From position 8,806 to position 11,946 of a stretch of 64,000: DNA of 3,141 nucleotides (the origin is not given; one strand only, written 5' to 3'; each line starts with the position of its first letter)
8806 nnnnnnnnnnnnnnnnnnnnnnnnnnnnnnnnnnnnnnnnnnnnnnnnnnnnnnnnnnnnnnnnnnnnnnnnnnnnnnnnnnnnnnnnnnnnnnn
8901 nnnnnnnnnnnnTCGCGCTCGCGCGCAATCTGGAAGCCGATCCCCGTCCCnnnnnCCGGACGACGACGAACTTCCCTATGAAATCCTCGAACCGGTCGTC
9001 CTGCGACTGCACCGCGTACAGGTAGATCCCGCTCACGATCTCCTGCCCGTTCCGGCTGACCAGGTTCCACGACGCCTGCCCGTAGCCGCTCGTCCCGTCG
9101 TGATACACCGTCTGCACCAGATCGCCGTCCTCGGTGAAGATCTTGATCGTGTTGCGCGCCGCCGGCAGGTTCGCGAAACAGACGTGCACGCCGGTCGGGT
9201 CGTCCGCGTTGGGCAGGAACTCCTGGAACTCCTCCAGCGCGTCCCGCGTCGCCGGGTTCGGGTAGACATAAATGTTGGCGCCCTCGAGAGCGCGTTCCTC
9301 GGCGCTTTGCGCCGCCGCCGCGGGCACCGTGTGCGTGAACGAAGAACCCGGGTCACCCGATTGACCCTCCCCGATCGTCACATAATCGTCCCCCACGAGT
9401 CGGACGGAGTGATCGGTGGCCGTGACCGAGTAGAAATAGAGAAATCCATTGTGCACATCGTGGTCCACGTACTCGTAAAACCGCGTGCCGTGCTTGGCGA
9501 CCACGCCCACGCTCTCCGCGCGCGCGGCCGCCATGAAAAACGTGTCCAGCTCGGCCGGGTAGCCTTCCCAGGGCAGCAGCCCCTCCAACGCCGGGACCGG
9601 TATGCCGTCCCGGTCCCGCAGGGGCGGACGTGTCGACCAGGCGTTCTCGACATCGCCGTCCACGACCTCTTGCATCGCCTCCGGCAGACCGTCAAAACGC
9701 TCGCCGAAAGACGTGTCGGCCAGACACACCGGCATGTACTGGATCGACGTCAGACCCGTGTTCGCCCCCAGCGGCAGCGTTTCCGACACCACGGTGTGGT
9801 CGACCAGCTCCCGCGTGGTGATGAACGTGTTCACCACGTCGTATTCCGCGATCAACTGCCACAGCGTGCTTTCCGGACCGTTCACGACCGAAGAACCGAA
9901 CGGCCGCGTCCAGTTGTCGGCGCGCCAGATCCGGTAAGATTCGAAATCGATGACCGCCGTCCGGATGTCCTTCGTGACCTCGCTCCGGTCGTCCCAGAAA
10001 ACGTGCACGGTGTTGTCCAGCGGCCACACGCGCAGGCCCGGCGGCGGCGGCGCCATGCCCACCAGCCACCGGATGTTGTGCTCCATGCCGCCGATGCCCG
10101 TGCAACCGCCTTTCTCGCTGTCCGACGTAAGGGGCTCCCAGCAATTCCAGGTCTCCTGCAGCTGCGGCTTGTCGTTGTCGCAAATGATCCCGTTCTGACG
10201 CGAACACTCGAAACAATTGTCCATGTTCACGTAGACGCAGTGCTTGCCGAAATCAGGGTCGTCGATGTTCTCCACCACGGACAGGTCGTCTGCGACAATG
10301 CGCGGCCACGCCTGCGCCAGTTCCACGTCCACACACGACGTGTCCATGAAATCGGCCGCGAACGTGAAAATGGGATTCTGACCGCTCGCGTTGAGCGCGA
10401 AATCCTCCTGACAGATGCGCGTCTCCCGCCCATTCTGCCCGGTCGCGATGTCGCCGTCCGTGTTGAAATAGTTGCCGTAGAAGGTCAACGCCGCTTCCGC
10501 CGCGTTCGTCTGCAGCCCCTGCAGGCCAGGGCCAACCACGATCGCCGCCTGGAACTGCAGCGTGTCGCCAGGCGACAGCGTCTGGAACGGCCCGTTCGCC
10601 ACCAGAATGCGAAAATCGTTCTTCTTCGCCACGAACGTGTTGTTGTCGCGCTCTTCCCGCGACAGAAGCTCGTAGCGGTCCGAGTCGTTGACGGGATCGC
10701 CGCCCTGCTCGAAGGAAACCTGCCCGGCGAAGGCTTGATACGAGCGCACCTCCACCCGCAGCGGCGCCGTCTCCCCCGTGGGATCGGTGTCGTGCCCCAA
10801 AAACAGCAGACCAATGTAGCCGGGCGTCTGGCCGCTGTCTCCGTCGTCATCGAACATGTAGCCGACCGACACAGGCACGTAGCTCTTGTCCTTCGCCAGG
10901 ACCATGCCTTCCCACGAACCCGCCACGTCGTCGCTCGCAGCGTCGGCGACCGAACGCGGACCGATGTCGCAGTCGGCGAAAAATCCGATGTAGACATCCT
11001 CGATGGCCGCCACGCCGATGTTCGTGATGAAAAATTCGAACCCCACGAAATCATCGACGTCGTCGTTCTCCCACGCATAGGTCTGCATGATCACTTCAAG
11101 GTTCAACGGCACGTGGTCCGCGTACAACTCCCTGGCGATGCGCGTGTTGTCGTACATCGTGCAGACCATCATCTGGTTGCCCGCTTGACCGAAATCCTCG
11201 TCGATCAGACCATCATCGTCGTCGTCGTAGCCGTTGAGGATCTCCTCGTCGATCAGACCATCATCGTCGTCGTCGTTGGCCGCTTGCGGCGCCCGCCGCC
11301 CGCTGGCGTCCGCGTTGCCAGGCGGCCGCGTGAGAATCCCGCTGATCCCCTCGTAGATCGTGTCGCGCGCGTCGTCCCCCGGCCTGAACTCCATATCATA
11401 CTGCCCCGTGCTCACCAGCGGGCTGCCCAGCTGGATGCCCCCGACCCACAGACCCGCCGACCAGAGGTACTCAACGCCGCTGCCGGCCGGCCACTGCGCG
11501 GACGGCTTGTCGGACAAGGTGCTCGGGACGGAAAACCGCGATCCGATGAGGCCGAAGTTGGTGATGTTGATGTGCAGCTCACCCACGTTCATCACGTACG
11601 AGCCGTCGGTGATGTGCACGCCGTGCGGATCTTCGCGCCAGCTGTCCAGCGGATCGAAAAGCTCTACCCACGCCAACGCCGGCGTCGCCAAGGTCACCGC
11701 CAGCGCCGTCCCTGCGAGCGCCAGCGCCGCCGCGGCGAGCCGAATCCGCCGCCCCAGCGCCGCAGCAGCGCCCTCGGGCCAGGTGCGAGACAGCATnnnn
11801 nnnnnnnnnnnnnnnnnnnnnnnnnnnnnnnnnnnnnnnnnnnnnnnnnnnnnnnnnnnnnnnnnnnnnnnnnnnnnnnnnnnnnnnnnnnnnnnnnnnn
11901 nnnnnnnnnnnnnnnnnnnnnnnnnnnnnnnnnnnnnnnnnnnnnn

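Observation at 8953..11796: Large Asp-repeat protein with FlgD-Ig/T9SS-type C-terminal sorting domain and no recognisable catalytic domain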

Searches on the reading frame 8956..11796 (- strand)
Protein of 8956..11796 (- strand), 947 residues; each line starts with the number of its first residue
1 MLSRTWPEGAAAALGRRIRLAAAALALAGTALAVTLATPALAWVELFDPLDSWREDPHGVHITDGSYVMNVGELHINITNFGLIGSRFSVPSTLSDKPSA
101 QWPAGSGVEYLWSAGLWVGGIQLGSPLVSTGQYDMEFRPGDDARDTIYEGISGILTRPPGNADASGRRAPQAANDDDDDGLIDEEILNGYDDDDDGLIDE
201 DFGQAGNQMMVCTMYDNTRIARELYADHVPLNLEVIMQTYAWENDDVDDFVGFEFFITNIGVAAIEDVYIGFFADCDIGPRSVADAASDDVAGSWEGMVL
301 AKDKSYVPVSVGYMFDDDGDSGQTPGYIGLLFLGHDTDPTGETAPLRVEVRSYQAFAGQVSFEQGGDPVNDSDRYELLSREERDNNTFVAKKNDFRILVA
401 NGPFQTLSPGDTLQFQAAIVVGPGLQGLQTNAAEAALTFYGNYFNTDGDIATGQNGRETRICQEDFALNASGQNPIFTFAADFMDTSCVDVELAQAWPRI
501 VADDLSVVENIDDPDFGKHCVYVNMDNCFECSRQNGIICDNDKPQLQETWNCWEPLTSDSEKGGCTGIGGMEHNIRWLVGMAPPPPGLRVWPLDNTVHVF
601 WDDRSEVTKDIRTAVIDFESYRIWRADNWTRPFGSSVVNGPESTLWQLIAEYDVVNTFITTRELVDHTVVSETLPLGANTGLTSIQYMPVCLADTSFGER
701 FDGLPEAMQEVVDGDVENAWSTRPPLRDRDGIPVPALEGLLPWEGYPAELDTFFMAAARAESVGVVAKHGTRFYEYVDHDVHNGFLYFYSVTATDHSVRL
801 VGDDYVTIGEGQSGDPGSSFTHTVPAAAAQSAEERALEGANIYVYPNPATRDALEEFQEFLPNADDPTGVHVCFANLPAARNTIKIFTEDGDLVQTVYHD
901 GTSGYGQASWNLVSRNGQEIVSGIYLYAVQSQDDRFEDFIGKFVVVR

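Call 9: search_protein_families(library=pfam, proteins=[window:8956-11796:-], max_evalue=0.01)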
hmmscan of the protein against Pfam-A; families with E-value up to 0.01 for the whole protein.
window:8956-11796:- (947 aa): 0 families

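Call 10: search_protein_families(library=pfam, proteins=[window:8956-11796:-], max_evalue=10)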
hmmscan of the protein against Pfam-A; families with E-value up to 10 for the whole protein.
window:8956-11796:- (947 aa): 2 families
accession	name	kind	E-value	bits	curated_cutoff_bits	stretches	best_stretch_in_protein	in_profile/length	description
PF13585.12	CHU_C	-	0.013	16.1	27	1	878-935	25-76/86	CHU_C Type IX secretion signal domain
PF13860.13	FlgD_ig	-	0.024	15.1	27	1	878-933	21-77/79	FlgD Ig-like domain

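Call 11: search_protein_families(library=ncbifam, proteins=[window:8956-11796:-], max_evalue=10)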
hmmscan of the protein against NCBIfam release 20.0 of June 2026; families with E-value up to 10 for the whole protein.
window:8956-11796:- (947 aa): 3 families
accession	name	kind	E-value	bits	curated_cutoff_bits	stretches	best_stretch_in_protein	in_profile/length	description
NF052228.1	T9SS_PorZ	equivalog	4.2e-07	28.8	260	1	832-947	666-757/757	type IX secretion system anionic LPS delivery protein PorZ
NF033707.1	T9SS_sortase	equivalog_domain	0.025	12.2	420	1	881-943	1024-1092/1095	type IX secretion system sortase PorU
TIGR04183.1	Por_Secre_tail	domain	0.11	12.5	23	1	866-933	22-62/72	T9SS type A sorting domain-containing protein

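Call 13: find_homologous_proteins(query=window:8956-11796:-, max_evalue=0.001)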
Query window:8956-11796:- (947 aa): 713 proteins with E <= 0.001 among 8000 candidates; the best 120 are listed.
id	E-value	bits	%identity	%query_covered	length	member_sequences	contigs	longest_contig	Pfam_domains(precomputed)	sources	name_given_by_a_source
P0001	0.0e+0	2205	99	100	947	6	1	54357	-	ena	-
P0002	0.0e+0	1511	70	96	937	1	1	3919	-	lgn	-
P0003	0.0e+0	1426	68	96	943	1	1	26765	-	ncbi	ncbi:MAG: EF-hand domain-containing protein [Candidatus Krumholzibacteriia bacterium]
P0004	0.0e+0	1420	66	96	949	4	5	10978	-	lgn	-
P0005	0.0e+0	1397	66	96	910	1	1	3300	-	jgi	jgi:hypothetical protein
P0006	0.0e+0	1397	65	96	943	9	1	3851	-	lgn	-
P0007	0.0e+0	1381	66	98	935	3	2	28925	-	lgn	-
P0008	0.0e+0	1368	65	96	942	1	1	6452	-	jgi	jgi:hypothetical protein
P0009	0.0e+0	1356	64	97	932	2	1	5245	-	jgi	-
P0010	0.0e+0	1353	64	96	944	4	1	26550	-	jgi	jgi:hypothetical protein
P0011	0.0e+0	1333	65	96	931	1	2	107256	-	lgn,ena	-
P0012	0.0e+0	1326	64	98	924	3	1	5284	-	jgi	jgi:hypothetical protein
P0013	0.0e+0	1304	62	96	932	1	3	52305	-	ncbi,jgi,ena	-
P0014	0.0e+0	1302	61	100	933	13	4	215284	-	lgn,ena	-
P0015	0.0e+0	1297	62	97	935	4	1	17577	-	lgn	-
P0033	0.0e+0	1246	61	97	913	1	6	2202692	-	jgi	jgi:hypothetical protein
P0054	0.0e+0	1166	58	98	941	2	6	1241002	PF13860.13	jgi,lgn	jgi:hypothetical protein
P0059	0.0e+0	1155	58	94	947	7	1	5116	PF13860.13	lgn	-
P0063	0.0e+0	1150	58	98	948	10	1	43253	PF13860.13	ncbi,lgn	-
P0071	0.0e+0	1138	57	98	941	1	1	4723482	-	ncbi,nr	ncbi:MAG: hypothetical protein IPK64_10695 [bacterium]|nr:hypothetical protein [bacterium]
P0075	0.0e+0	1133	56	98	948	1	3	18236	PF13860.13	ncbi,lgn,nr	ncbi:hypothetical protein CSA17_00900 [bacterium DOLJORAL78_65_58]|nr:MAG: hypothetical protein CSB2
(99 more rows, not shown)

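Call 15: find_encoding_contigs(protein=P0001, flank=10000, max_places=4)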
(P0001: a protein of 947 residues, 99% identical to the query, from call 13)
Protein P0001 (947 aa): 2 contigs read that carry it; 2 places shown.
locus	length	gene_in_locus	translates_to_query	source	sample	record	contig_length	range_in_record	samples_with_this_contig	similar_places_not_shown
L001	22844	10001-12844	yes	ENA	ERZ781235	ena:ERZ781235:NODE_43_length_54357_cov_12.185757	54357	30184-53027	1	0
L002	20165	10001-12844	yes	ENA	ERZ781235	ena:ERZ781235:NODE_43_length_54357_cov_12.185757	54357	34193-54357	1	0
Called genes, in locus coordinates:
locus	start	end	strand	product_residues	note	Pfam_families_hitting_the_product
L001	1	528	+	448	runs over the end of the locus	PF02347:GDC-P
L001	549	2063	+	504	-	PF02347:GDC-P, PF21478:GcvP2_C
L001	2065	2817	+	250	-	PF21948:LplA-B_cat, PF03099:BPL_LplA_LipB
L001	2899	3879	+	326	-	PF19300:BPD_transp_1_N, PF00528:BPD_transp_1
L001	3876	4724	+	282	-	PF12911:OppC_N (weak), PF00528:BPD_transp_1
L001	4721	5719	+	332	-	PF00005:ABC_tran, PF13304:AAA_21 (weak), PF08352:oligo_HPY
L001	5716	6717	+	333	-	PF00005:ABC_tran, PF08352:oligo_HPY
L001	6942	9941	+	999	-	PF13620:CarboxypepD_reg, PF13715:CarbopepD_reg_2, PF00593:TonB_dep_Rec_b-barrel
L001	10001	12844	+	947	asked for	-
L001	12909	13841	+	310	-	PF19572:PorV (weak)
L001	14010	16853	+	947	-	-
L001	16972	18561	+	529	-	-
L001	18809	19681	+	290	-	PF01618:MotA_ExbB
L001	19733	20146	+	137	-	PF02472:ExbD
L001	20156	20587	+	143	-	PF02472:ExbD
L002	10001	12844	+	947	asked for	-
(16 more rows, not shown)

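Call 17: find_encoding_contigs(protein=P0071, flank=10000, max_places=3)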
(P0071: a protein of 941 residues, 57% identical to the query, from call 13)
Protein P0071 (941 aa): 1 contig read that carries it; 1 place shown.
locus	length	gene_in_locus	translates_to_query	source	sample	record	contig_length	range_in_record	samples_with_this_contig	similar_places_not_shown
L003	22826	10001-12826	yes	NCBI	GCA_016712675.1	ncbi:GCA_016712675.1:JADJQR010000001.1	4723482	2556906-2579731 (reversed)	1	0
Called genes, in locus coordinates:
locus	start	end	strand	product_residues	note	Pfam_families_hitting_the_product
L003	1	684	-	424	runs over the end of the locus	PF18990:DUF5723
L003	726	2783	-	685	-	-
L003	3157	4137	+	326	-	PF19300:BPD_transp_1_N, PF00528:BPD_transp_1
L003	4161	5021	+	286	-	PF00528:BPD_transp_1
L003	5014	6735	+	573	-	PF20703:nSTAND1 (faint), PF00005:ABC_tran, PF13191:AAA_16 (faint), PF13304:AAA_21 (faint), PF13401:AAA_22 (faint), PF00005:ABC_tran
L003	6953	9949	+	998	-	PF13620:CarboxypepD_reg, PF13715:CarbopepD_reg_2, PF08308:PEGA (faint), PF07715:Plug (weak), PF00593:TonB_dep_Rec_b-barrel, PF14905:OMP_b-brl_3 (weak)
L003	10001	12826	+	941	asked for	-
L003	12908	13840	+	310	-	PF03349:Toluene_X (faint), PF13505:OMP_b-brl (faint)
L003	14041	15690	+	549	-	-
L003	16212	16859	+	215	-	PF01618:MotA_ExbB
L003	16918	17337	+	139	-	PF02472:ExbD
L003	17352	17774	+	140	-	PF02472:ExbD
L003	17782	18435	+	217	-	PF03544:TonB_C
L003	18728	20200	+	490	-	PF02321:OEP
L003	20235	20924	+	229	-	PF00005:ABC_tran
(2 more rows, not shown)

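Call 18: find_encoding_contigs(protein=P0033, flank=10000, max_places=3)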
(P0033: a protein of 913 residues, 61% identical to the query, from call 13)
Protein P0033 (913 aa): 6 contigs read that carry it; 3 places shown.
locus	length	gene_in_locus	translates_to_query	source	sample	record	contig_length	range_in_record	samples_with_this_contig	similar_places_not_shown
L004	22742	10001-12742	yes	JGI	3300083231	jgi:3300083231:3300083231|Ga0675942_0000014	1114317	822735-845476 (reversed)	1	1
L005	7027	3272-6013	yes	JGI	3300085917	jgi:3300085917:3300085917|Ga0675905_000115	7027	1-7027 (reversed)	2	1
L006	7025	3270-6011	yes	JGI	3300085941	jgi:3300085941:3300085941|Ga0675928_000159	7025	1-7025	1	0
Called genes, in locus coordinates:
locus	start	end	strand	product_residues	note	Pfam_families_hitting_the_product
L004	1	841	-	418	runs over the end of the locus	PF18990:DUF5723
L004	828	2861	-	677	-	-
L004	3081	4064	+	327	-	PF19300:BPD_transp_1_N, PF00528:BPD_transp_1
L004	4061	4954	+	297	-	PF00528:BPD_transp_1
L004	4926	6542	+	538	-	PF13481:AAA_25 (faint), PF00005:ABC_tran, PF01078:Mg_chelatase (faint), PF02463:SMC_N (faint), PF13401:AAA_22 (faint), PF00004:AAA (faint), PF13304:AAA_21 (faint), PF00005:ABC_tran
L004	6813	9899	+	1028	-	PF13620:CarboxypepD_reg, PF13715:CarbopepD_reg_2, PF07715:Plug (weak), PF00593:TonB_dep_Rec_b-barrel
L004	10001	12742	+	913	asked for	-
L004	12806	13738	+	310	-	PF19572:PorV, PF03349:Toluene_X (faint)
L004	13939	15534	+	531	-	-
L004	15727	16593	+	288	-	PF01618:MotA_ExbB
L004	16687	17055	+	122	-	PF02472:ExbD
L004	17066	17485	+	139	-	PF02472:ExbD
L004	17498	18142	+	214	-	PF03544:TonB_C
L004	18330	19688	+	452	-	PF02321:OEP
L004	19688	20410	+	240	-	PF00005:ABC_tran, PF02463:SMC_N (weak), PF13304:AAA_21 (faint)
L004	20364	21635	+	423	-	-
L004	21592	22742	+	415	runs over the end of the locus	-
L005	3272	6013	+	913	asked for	-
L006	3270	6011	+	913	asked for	-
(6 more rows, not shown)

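Call 19: search_solved_structures(query=A1, max_evalue=1, show_alignments=3)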
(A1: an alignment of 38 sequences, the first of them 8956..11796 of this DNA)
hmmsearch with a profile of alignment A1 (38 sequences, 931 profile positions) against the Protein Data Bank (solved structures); distinct sequences matched with E-value up to 1: 0.

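Call 23: find_related_loci(query=A1, collection=genome_contigs, flank=10000)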
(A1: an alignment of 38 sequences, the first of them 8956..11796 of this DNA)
Query A1 (947 aa) in genome_contigs; peptide patterns used: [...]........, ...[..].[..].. (x = any residue, [..] = any of these).
319 stretches matched a pattern; 186 encode a relative of the query (tblastn E <= 1e-3); the best 80 are kept; 80 distinct loci.
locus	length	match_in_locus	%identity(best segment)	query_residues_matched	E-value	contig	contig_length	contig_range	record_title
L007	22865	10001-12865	64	8-947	0e+0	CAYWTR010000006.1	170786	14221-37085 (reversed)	MAG TPA_asm: uncultured Fibrobacteraceae bacterium isolate binchicken_co277_105 genome assembly, contig: NODE_199_length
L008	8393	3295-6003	67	43-943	0e+0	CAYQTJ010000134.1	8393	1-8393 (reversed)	MAG TPA_asm: uncultured Fibrobacteraceae bacterium isolate SRP220891_co4_181 genome assembly, contig: NODE_15147_length_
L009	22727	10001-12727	65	43-947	0e+0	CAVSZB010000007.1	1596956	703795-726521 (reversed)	MAG: uncultured bacterium isolate MFD04716.bin.1.312 genome assembly, contig: contig_6328, whole genome shotgun sequence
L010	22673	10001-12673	64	39-947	0e+0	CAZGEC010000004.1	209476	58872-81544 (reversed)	MAG TPA_asm: uncultured Fibrobacteraceae bacterium isolate binchicken_co150_468 genome assembly, contig: NODE_38_length_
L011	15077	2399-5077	63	42-947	0e+0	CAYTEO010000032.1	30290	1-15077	MAG TPA_asm: uncultured Fibrobacteraceae bacterium isolate binchicken_co172_210 genome assembly, contig: NODE_1028_lengt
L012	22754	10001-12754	61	14-947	0e+0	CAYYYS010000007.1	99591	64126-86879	MAG TPA_asm: uncultured Fibrobacteraceae bacterium isolate binchicken_co65_325 genome assembly, contig: NODE_609_length_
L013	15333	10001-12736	62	30-947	0e+0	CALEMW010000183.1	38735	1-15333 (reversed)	MAG TPA_asm: uncultured bacterium isolate ERR2206774_bin.11_CONCOCT_v1.1_MAG genome assembly, contig: ERZ889078.413, who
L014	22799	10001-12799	62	1-947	0e+0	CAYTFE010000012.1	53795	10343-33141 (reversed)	MAG TPA_asm: uncultured Fibrobacteraceae bacterium isolate binchicken_co65_24 genome assembly, contig: NODE_2326_length_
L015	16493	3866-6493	61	57-947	0e+0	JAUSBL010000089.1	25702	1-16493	MAG: Candidatus Latescibacterota bacterium isolate E6_metabat.bin.61 E6_k141_184054, whole genome shotgun sequence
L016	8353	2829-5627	61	1-947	0e+0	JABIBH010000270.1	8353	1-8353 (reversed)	MAG: bacterium isolate SI048_bin22 k141_1142834, whole genome shotgun sequence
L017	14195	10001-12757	62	17-947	0e+0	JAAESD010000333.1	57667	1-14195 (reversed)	MAG: bacterium isolate Ust_3 UstG_CONTIG2550296, whole genome shotgun sequence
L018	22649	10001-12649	62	57-947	0e+0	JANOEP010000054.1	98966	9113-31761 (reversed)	MAG: bacterium isolate SOY_65_metabat_222 SOY_65_k141_1991103, whole genome shotgun sequence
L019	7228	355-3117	60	16-947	0e+0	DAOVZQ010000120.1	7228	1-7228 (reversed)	MAG TPA_asm: bacterium isolate CSMAG_1813 CSMAG_1813_k141_2711505_length_7228_cov_7.0000, whole genome shotgun sequence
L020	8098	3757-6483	61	37-947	0e+0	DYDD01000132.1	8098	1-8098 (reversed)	MAG TPA_asm: Fibrobacter sp. isolate IMS_BF NODE_2141_length_8101_cov_7.36304, whole genome shotgun sequence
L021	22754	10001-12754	60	14-947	0e+0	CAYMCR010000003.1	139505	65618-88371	MAG TPA_asm: uncultured Fibrobacteraceae bacterium isolate binchicken_co65_219 genome assembly, contig: NODE_247_length_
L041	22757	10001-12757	57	39-947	0e+0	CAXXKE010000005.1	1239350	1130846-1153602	MAG: Candidatus Krumholzibacteriia bacterium isolate 6e48df6a-8f97-42e3-8007-6ecbf69f3fc6 genome assembly, contig: conti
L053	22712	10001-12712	53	15-947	0e+0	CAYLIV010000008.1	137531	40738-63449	MAG TPA_asm: uncultured Fibrobacteraceae bacterium isolate binchicken_co142_303 genome assembly, contig: NODE_160_length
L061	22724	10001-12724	57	25-947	0e+0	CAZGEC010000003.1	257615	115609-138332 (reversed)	MAG TPA_asm: uncultured Fibrobacteraceae bacterium isolate binchicken_co150_468 genome assembly, contig: NODE_17_length_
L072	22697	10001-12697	56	59-947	0e+0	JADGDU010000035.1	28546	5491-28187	MAG: Candidatus Krumholzibacteriia bacterium isolate BB18 NODE_35_length_28546_cov_5.594928, whole genome shotgun sequen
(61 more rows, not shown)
